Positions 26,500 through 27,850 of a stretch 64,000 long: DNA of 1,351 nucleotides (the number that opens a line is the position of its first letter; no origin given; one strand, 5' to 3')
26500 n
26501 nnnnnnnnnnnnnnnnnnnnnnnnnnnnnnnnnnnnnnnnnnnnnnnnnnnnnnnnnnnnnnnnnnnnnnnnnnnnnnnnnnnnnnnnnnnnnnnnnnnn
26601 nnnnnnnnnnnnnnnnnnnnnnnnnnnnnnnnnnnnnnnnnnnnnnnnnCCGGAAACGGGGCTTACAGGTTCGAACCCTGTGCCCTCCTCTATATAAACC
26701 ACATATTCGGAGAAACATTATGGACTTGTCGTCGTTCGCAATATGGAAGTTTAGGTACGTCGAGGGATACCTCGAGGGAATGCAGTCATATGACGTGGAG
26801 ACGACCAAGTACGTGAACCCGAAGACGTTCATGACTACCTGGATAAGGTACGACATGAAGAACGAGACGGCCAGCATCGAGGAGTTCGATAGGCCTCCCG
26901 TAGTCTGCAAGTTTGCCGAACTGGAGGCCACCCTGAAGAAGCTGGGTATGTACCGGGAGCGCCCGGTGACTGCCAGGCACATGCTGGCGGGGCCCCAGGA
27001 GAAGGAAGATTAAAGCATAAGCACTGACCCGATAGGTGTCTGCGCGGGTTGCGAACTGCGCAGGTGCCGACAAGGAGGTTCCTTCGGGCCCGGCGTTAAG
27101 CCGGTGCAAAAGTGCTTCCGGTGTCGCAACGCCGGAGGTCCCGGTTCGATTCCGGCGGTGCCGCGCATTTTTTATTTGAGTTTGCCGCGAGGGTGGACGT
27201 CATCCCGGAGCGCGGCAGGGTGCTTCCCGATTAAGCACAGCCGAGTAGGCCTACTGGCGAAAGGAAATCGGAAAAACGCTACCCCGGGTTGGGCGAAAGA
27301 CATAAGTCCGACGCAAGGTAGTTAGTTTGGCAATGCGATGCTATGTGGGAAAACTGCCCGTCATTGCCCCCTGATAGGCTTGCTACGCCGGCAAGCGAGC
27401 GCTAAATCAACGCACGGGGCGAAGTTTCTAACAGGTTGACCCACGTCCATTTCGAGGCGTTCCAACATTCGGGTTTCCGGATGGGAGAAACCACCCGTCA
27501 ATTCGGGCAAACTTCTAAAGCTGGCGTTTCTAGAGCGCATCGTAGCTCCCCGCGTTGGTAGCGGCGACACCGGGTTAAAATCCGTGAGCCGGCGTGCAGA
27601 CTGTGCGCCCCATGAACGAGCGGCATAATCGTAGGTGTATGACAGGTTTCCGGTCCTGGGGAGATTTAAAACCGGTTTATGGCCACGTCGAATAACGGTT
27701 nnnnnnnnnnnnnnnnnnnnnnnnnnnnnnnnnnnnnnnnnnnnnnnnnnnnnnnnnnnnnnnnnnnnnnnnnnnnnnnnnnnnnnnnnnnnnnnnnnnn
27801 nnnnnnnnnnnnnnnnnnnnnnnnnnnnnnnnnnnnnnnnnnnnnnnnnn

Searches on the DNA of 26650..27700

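Call 68: search_rna_families(source=window, start=26650, end=27700, threshold=evalue, max_evalue=5, show_alignments=2)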
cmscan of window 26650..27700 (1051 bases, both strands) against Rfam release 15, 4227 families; matches with E-value up to 5: 3.
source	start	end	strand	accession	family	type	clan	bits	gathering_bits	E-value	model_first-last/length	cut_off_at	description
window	27087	27162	+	RF01852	tRNA-Sec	Gene; tRNA;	CL00001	16.2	47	4.2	1-91/91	no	Selenocysteine transfer RNA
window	27072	27157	-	RF01400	istR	Gene; antitoxin;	-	14.5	45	4.4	1-130/130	no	istR Hfq binding RNA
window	26913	27047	+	RF02225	sX6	Gene; sRNA;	-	14.1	40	0.38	1-342/342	no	Proteobacterial sRNA sX6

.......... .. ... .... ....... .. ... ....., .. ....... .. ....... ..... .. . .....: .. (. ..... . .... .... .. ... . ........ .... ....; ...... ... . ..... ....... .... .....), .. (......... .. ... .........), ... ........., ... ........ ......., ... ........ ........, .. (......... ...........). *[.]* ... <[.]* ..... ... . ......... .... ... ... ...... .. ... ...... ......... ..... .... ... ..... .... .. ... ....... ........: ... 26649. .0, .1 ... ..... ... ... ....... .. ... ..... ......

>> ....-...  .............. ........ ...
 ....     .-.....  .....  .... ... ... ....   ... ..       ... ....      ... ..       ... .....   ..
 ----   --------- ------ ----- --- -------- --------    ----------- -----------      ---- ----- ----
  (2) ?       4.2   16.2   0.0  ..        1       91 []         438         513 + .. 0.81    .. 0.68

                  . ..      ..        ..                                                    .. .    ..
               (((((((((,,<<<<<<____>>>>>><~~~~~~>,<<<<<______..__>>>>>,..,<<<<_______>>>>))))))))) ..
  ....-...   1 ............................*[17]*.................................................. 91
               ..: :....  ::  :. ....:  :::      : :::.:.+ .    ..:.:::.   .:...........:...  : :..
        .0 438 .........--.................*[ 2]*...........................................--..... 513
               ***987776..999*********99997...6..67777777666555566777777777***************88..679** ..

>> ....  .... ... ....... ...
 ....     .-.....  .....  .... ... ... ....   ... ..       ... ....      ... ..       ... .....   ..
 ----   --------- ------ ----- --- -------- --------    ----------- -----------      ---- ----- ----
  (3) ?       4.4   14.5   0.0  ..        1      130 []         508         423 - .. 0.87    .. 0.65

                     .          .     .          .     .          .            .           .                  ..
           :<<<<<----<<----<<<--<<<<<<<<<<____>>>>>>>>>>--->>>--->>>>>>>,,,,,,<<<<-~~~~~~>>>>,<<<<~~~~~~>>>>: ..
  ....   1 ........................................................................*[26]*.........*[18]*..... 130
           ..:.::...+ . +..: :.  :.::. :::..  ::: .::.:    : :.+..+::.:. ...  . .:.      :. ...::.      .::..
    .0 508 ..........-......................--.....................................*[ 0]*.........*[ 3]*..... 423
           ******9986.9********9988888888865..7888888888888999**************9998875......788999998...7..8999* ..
